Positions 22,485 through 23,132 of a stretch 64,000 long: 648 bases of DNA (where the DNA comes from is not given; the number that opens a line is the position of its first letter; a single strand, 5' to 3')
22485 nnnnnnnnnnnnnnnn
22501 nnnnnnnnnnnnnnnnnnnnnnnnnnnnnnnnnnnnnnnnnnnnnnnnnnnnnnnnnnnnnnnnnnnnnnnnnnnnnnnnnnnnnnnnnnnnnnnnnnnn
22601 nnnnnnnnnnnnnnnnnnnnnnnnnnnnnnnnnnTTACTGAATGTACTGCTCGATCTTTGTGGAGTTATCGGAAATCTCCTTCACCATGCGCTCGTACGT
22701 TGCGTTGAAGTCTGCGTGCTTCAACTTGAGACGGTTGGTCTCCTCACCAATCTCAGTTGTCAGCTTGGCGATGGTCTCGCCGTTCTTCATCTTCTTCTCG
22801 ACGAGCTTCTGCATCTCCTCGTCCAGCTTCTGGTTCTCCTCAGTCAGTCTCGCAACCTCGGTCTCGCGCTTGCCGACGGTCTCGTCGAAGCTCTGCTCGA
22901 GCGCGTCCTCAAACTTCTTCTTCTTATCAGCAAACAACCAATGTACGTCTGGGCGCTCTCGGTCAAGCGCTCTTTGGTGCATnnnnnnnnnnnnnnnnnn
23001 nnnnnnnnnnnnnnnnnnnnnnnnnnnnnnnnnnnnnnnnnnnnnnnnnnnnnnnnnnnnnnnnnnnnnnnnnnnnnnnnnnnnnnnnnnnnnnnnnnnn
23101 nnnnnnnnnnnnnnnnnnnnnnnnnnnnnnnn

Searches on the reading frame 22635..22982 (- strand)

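Call 71: search_protein_families(library=phrogs, proteins=[window:22635-22982:-], max_evalue=0.001)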
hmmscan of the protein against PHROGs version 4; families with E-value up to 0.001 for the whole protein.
window:22635-22982:- (115 aa): 1 family
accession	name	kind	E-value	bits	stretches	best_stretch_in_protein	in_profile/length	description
phrog_1686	-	tail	0.00096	18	0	20-115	527-617/1224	tail length tape measure protein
